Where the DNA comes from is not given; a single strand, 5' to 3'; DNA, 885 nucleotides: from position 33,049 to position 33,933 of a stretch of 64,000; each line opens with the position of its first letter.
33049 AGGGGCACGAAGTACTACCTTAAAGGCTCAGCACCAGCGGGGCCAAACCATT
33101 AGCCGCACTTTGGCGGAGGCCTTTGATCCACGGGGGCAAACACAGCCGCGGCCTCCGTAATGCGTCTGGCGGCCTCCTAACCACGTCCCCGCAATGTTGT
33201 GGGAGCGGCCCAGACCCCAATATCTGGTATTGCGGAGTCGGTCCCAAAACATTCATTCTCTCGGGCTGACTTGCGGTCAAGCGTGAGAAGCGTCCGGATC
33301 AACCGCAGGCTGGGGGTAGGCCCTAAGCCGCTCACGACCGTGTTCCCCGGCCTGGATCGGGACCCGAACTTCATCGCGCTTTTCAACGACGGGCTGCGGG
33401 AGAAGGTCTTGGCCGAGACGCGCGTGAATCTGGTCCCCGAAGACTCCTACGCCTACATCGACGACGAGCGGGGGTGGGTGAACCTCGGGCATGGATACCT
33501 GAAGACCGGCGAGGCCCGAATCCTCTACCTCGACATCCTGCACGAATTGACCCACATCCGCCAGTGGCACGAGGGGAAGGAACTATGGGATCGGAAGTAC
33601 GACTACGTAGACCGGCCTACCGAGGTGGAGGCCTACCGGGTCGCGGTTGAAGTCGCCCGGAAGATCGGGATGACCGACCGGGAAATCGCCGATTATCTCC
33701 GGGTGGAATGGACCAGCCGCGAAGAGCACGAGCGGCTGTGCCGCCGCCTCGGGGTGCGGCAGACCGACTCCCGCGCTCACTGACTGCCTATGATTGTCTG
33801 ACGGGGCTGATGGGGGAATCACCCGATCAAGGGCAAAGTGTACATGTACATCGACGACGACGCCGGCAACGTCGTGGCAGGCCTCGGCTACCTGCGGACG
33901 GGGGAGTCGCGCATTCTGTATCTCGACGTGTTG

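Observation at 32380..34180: Compositionally distinct three-gene insert: NDT-fold/winged-HTH fusion plus two tandem HExxH (DUF4157-like) proteins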

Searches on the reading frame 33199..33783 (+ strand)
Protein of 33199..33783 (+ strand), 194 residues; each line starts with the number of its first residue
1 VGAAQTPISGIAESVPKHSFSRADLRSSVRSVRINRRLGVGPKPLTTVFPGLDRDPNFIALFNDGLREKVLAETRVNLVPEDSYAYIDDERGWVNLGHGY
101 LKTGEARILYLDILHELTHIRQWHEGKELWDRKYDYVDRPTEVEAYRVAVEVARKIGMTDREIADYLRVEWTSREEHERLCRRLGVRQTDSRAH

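Call 4: search_protein_families(library=ncbifam, proteins=[window:33199-33783:+], max_evalue=1)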
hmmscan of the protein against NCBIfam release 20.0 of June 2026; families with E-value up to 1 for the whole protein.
window:33199-33783:+ (194 aa): 0 families

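Call 5: search_protein_families(library=padloc, proteins=[window:33199-33783:+], max_evalue=1)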
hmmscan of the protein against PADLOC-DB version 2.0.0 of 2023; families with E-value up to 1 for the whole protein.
window:33199-33783:+ (194 aa): 0 families

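Call 6: search_protein_families(library=pfam, proteins=[window:33199-33783:+], max_evalue=10)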
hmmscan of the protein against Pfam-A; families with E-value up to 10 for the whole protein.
window:33199-33783:+ (194 aa): 1 family
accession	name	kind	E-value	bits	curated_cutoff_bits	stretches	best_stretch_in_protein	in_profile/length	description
PF14377.11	UBM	-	0.08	12.8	23.3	1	50-74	5-29/35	Ubiquitin binding region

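Call 9: find_homologous_proteins(query=window:33199-33783:+, max_evalue=0.001)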
Query window:33199-33783:+ (194 aa): 553 proteins with E <= 0.001 among 1217 candidates; the best 120 are listed.
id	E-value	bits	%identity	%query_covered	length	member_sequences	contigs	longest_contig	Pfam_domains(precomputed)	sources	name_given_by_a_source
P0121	3.4e-107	374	99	86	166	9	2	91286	-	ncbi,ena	ncbi:MAG TPA: hypothetical protein VF992_08090 [Thermoplasmata archaeon]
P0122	1.1e-92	327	86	86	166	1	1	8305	-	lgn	-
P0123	1.5e-92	327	88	84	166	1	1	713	-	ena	-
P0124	2.1e-91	323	82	87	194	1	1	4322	-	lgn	-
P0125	2.2e-91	323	87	84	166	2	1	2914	-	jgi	jgi:hypothetical protein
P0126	2.6e-91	322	82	88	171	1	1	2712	-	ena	-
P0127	4.1e-85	302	82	84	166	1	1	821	-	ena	-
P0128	9.6e-84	298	79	84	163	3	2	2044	-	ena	-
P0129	1.9e-83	297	81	85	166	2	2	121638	-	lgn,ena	-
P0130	2.8e-83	296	87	77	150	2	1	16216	-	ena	-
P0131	3.3e-83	296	78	84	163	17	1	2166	-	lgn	-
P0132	2.6e-80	287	78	84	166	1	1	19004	-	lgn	-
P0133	3.1e-80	286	79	84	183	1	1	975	-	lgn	-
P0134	3.5e-80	286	76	84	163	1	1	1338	-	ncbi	-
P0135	6.0e-80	285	75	84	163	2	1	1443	-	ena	-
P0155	1.3e-69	252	67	84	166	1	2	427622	-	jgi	jgi:hypothetical protein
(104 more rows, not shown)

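Call 13: find_encoding_contigs(protein=P0155, flank=6000, max_places=3)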
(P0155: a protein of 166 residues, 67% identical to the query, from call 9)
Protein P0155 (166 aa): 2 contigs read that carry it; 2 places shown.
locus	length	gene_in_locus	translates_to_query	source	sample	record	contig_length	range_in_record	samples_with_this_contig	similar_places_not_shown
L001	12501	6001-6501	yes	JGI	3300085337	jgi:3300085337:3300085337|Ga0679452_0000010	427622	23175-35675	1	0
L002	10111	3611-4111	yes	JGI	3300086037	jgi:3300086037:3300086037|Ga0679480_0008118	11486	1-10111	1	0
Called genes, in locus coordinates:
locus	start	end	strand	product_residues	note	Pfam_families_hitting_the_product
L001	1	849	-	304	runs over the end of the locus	PF08271:Zn_Ribbon_TF, PF00382:TFIIB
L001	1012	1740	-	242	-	PF13230:GATase_4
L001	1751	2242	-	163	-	PF04008:Adenosine_kin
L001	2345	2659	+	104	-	-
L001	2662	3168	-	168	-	-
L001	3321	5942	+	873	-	PF17900:Peptidase_M1_N, PF01433:Peptidase_M1, PF11838:ERAP1_C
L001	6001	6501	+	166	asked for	-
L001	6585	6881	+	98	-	PF01588:tRNA_bind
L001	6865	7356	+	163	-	PF00293:NUDIX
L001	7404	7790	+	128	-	PF00583:Acetyltransf_1, PF13527:Acetyltransf_9 (faint), PF13673:Acetyltransf_10 (weak), PF13508:Acetyltransf_7, PF08445:FR47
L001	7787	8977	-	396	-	PF00155:Aminotran_1_2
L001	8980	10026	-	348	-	PF08240:ADH_N, PF16912:Glu_dehyd_C, PF00107:ADH_zinc_N, PF13602:ADH_zinc_N_2 (weak)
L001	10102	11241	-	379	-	PF01513:NAD_kinase, PF00781:DAGK_cat (weak), PF20143:NAD_kinase_C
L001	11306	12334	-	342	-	PF01040:UbiA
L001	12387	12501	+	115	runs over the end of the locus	PF25213:HVO_A0261_N (weak), PF01022:HTH_5, PF12840:HTH_20 (weak)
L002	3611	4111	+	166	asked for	-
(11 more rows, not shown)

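Call 14: find_encoding_contigs(protein=P0129, flank=6000, max_places=3)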
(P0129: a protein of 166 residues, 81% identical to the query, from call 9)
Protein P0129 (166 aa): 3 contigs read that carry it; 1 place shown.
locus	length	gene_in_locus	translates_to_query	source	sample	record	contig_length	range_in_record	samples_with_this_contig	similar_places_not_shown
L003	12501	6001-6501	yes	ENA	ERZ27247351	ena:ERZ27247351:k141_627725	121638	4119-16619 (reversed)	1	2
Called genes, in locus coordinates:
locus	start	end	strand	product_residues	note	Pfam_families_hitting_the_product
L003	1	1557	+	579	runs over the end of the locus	PF25023:TEN_YD-shell, PF05593:RHS_repeat (faint)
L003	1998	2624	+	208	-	PF14137:DUF4304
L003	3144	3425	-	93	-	-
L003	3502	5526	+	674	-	-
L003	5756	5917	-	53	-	-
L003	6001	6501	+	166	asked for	-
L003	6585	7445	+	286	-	PF01678:DAP_epimerase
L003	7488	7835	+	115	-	PF01588:tRNA_bind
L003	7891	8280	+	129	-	-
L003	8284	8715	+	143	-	PF13302:Acetyltransf_3 (weak), PF13527:Acetyltransf_9 (weak), PF00583:Acetyltransf_1, PF13673:Acetyltransf_10, PF13508:Acetyltransf_7, PF08445:FR47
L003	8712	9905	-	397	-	PF00155:Aminotran_1_2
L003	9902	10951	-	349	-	PF08240:ADH_N, PF16912:Glu_dehyd_C, PF00107:ADH_zinc_N, PF13602:ADH_zinc_N_2 (weak)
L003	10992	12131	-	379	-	PF01513:NAD_kinase, PF20143:NAD_kinase_C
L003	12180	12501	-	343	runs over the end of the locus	PF01040:UbiA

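Call 15: find_encoding_contigs(protein=P0122, flank=6000, max_places=3)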
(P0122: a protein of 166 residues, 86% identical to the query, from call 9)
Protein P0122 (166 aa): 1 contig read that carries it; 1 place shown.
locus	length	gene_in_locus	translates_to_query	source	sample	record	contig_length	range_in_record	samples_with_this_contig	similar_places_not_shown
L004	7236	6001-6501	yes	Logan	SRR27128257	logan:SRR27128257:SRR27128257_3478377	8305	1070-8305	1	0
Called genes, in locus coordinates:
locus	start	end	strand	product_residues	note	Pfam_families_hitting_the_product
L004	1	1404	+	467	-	-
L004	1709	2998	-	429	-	PF00589:Phage_integrase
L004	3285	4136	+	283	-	PF04851:ResIII, PF00270:DEAD, PF13401:AAA_22 (faint)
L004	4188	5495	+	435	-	-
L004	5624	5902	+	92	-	-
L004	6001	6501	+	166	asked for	-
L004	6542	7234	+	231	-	?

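Call 22: search_solved_structures(query=A4, max_evalue=10, show_alignments=2)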
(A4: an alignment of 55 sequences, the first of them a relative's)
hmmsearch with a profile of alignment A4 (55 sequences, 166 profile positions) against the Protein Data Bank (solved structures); distinct sequences matched with E-value up to 10: 1.
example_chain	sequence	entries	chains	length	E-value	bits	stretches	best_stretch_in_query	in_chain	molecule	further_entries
5crl_A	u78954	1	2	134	0.81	12.6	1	103-154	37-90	Mercuric resistance operon regulatory protein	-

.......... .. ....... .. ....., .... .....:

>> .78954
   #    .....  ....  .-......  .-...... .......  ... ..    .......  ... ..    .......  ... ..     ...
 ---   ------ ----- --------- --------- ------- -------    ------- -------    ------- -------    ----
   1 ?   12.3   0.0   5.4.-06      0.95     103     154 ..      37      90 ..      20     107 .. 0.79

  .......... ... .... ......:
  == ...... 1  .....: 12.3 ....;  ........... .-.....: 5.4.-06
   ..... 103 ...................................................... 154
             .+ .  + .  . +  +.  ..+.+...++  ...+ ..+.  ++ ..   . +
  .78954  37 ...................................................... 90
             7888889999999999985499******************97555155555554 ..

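Call 28: find_related_loci(query=A4, collection=genome_contigs, flank=8000)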
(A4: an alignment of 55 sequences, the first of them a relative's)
Query A4 (166 aa) in genome_contigs; peptide patterns used: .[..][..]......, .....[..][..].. (x = any residue, [..] = any of these).
67 stretches matched a pattern; 38 encode a relative of the query (tblastn E <= 1e-3); 38 distinct loci.
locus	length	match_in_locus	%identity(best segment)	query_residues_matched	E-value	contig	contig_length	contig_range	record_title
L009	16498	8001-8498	76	1-166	5e-82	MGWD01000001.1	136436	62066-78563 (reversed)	MAG: Euryarchaeota archaeon RBG_19FT_COMBO_69_17 rbg_19ft_combo_scaffold_1, whole genome shotgun sequence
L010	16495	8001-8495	75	3-166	5e-79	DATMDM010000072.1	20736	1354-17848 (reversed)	MAG TPA_asm: Thermoplasmata archaeon isolate SMAG_U13408 k141_2339438, whole genome shotgun sequence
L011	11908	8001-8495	74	3-166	2e-78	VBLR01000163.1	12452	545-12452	MAG: Methanobacteriota archaeon isolate EA_2 14_0903_05_30cm_scaffold_1913, whole genome shotgun sequence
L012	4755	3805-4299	75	3-166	9e-79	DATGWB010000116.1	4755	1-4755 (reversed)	MAG TPA_asm: Thermoplasmata archaeon isolate SMAG_U10571 k141_580372, whole genome shotgun sequence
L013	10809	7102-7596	75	3-166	2e-78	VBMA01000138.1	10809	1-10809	MAG: Methanobacteriota archaeon isolate EA_11 14_0903_13_40cm_scaffold_7537, whole genome shotgun sequence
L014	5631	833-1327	75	3-166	3e-78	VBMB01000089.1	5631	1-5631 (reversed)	MAG: Methanobacteriota archaeon isolate EA_12 14_1009_12_30cm_scaffold_10265, whole genome shotgun sequence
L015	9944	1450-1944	75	3-166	3e-78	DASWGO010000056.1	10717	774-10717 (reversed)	MAG TPA_asm: Thermoplasmata archaeon isolate SMAG_U2818 k141_1840059, whole genome shotgun sequence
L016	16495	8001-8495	74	3-166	3e-77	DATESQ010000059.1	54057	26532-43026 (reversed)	MAG TPA_asm: Thermoplasmata archaeon isolate SMAG_U8293 k141_796300, whole genome shotgun sequence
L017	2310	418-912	68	1-165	1e-76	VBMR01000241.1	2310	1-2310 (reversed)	MAG: Methanobacteriota archaeon isolate EA_28 14_0927_05_20cm_scaffold_73132, whole genome shotgun sequence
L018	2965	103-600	70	1-166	3e-75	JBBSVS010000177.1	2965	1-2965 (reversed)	MAG: Thermoplasmatota archaeon isolate H43-bin133_1 H43_bin133_1_000000000177, whole genome shotgun sequence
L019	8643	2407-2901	69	1-165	2e-74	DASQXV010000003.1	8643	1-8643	MAG TPA_asm: Thermoplasmata archaeon isolate SMAG_U11048 k141_605936, whole genome shotgun sequence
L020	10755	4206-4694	68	3-165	9e-74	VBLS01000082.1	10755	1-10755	MAG: Methanobacteriota archaeon isolate EA_3 14_0903_13_40cm_scaffold_4632, whole genome shotgun sequence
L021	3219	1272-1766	68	1-165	4e-74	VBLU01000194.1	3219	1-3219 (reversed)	MAG: Methanobacteriota archaeon isolate EA_5 14_1009_16_20cm_scaffold_55896, whole genome shotgun sequence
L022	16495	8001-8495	67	1-165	3e-73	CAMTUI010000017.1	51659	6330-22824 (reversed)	MAG: Euryarchaeota archaeon isolate G01_MAG_00007 genome assembly, contig: G01_MAG_00007_000000000002, whole genome shot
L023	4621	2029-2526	67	1-166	6e-73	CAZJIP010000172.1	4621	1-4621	MAG TPA_asm: uncultured Methanomassiliicoccales archaeon isolate SRP093762_co1_91 genome assembly, contig: NODE_9931_len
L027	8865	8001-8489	67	3-165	3e-72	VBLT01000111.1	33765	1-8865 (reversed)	MAG: Methanobacteriota archaeon isolate EA_4 14_0903_12_30cm_scaffold_571, whole genome shotgun sequence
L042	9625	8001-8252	82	83-166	2e-42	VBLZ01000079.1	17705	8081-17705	MAG: Methanobacteriota archaeon isolate EA_10 14_0929_12_30cm_scaffold_1691, whole genome shotgun sequence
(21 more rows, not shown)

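Call 34: predict_structure(alignment_id=A4)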
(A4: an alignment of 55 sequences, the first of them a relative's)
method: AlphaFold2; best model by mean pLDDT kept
length: 166 residues; sequences in the alignment: 55
mean_pLDDT: 93.8   pTM: 0.90
mean pLDDT of the five models: 93.8, 93.3, 93.2, 91.6, 91.5
residues with pLDDT >= 90: 147; 70-90: 14; 50-70: 4; < 50: 1
segments of 3 or more residues with pLDDT < 50: none
pLDDT, mean of each block of 10 residues (from residue 1): 82 98 96 95 98 93 97 95 98 97 92 97 97 95 89 94 73
secondary structure, 60 per line:
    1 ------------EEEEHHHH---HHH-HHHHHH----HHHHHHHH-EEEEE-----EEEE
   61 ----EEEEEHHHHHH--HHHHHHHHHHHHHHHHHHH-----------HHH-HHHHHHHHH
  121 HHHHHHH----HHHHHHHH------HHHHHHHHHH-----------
elements in order: E13-16 H17-20 H28-33 H38-45 E47-51 E57-60 E65-69 H70-75 H78-96 H112-127 H132-139 H146-155

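Call 38: search_protein_representatives(alignment_id=A4)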
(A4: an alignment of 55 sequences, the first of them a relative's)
Query: 55 sequences, 166 profile positions. Proteins with E-value up to 0.001 (for the whole library): 229; up to 1e-10: 169; up to 1e-30: 64. The best 150 are listed.
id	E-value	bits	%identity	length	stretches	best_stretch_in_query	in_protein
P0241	2.9e-62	225.5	-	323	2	17-157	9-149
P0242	5.7e-61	221.3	-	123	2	85-166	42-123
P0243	8.5e-51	188.2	-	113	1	1-113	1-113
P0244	3.0e-48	179.9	-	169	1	1-164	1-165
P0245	6.3e-48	178.9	-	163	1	1-161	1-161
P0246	1.7e-47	177.4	-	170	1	2-165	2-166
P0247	2.7e-46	173.6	-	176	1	4-164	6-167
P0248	7.0e-46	172.2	-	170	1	3-163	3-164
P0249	2.0e-45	170.8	-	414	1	4-159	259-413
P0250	6.3e-45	169.1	-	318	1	4-158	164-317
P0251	1.6e-44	167.8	-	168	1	4-159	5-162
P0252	4.3e-44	166.4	-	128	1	41-163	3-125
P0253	1.5e-43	164.6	-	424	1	4-158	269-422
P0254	1.6e-43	164.5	-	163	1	4-160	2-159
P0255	1.1e-42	161.8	-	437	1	4-156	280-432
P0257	2.5e-42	160.6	-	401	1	3-161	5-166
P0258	3.8e-42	160.0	-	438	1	4-160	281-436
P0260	3.0e-41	157.1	-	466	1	4-157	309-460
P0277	1.5e-37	145.1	-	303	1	5-160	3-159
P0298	4.2e-32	127.4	-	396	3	15-151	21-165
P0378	7.0e-17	77.9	-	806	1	20-161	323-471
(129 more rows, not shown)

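Call 40: search_protein_families(library=pfam, proteins=[P0249, P0253, P0258, P0260, P0257, P0378, P0250, P0277, P0241, P0298], max_evalue=0.01)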
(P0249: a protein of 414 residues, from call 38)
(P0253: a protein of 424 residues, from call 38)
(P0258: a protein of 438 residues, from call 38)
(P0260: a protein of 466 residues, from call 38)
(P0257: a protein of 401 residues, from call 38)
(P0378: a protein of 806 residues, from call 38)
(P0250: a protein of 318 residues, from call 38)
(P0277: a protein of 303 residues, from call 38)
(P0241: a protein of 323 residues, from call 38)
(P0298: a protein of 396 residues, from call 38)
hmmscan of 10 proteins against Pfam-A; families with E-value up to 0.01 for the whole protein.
P0249 (414 aa): 3 families
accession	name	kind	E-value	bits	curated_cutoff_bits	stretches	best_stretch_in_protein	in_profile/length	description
PF13508.13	Acetyltransf_7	-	9.5e-07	29.5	27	1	163-234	12-84/84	Acetyltransferase (GNAT) domain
PF13673.13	Acetyltransf_10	-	1.3e-06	28.9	23.6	1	151-235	28-110/128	Acetyltransferase (GNAT) domain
PF00583.31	Acetyltransf_1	-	0.00015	22.5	20.7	1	161-232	40-116/116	Acetyltransferase (GNAT) family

P0253 (424 aa): 4 families
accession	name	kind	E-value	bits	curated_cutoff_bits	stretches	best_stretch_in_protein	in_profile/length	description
PF13508.13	Acetyltransf_7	-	7.2e-11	42.8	27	1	163-241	4-83/84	Acetyltransferase (GNAT) domain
PF13673.13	Acetyltransf_10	-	1.1e-08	35.5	23.6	1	158-243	27-110/128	Acetyltransferase (GNAT) domain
PF00583.31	Acetyltransf_1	-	5.3e-08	33.6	20.7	1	147-240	19-116/116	Acetyltransferase (GNAT) family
PF08445.16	FR47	-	1.8e-05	25.1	22.1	1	187-246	23-83/86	FR47-like protein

P0258 (438 aa): 4 families
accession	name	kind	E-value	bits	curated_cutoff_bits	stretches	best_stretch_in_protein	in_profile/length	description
PF13673.13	Acetyltransf_10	-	1.4e-07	32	23.6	1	143-249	11-114/128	Acetyltransferase (GNAT) domain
PF13508.13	Acetyltransf_7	-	5.1e-07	30.4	27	1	165-242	5-83/84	Acetyltransferase (GNAT) domain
PF00583.31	Acetyltransf_1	-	2.9e-06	28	20.7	1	131-228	6-102/116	Acetyltransferase (GNAT) family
PF13480.13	Acetyltransf_6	-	8.6e-05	23.2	22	1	137-213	46-122/143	Acetyltransferase (GNAT) domain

P0260 (466 aa): 6 families
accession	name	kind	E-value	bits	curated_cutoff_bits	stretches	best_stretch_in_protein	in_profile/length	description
PF13508.13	Acetyltransf_7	-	1.5e-11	44.9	27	1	182-255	7-83/84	Acetyltransferase (GNAT) domain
PF00583.31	Acetyltransf_1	-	3.6e-10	40.6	20.7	1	168-254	24-116/116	Acetyltransferase (GNAT) family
PF13673.13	Acetyltransf_10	-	1e-09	38.9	23.6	1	166-257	19-110/128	Acetyltransferase (GNAT) domain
PF13480.13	Acetyltransf_6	-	7.6e-05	23.3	22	1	160-232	54-126/143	Acetyltransferase (GNAT) domain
PF13527.13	Acetyltransf_9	-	8.4e-05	23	25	1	201-256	72-126/127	Acetyltransferase (GNAT) domain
PF08445.16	FR47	-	8.6e-05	22.9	22.1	1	198-257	18-80/86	FR47-like protein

P0257 (401 aa): 2 families
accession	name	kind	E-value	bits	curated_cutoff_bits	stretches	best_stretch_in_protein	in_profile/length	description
PF11954.13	DUF3471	-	3.7e-14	53.4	29.3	1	308-388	2-89/103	Domain of unknown function (DUF3471)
PF08327.17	AHSA1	-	7.4e-14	52.5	22.1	1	188-301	2-122/125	Activator of Hsp90 ATPase homolog 1-like protein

P0378 (806 aa): 0 families

P0250 (318 aa): 4 families
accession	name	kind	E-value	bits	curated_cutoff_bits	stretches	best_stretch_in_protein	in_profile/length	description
PF13508.13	Acetyltransf_7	-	7e-08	33.2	27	1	68-139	12-84/84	Acetyltransferase (GNAT) domain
PF13673.13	Acetyltransf_10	-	4.5e-06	27.1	23.6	1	62-140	34-110/128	Acetyltransferase (GNAT) domain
PF00583.31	Acetyltransf_1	-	8.9e-06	26.4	20.7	1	65-137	39-116/116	Acetyltransferase (GNAT) family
PF13527.13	Acetyltransf_9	-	0.00087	19.7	25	1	87-137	77-124/127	Acetyltransferase (GNAT) domain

P0277 (303 aa): 1 family
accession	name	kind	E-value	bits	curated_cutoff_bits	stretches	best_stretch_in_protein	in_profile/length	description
PF08671.16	SinI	-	0.0046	17.1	31.4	0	121-139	9-27/28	Anti-repressor SinI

P0241 (323 aa): 1 family
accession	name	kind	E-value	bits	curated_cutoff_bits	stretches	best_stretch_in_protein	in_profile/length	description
PF08671.16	SinI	-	0.00056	20.1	31.4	0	114-132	9-27/28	Anti-repressor SinI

P0298 (396 aa): 0 families

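Call 55: search_protein_families(library=pfam, alignment_id=A4, max_evalue=1)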
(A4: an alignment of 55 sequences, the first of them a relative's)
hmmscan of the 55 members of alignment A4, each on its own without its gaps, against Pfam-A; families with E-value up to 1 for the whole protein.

A. member 1, P0121 (166 aa): 1 family
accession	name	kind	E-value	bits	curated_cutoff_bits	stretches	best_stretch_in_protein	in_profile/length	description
PF14377.11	UBM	-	0.069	13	23.3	1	22-46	5-29/35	Ubiquitin binding region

B. families by the number of members that match (of 55 scanned): 12 families
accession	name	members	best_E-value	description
PF02787.25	CPSase_L_D3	24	0.0047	Carbamoyl-phosphate synthetase large chain, oligomerisation domain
PF06114.19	Peptidase_M78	20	0.017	IrrE N-terminal-like domain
PF13560.12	HTH_31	16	0.00082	Helix-turn-helix domain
PF14377.11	UBM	9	0.0031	Ubiquitin binding region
PF17784.7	Sulfotransfer_4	7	0.019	Sulfotransferase domain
PF15639.11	Tox-MPTase3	6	0.056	Metallopeptidase toxin 3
PF13058.12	DUF3920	5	0.016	Protein of unknown function (DUF3920)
PF05977.19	MFS_3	3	0.023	Transmembrane secretion effector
PF07128.17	DUF1380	3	0.054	Protein of unknown function (DUF1380)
PF08671.16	SinI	1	0.052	Anti-repressor SinI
PF15640.11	Tox-MPTase4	1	0.086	Metallopeptidase toxin 4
PF17131.11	LolA_like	1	0.15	Outer membrane lipoprotein-sorting protein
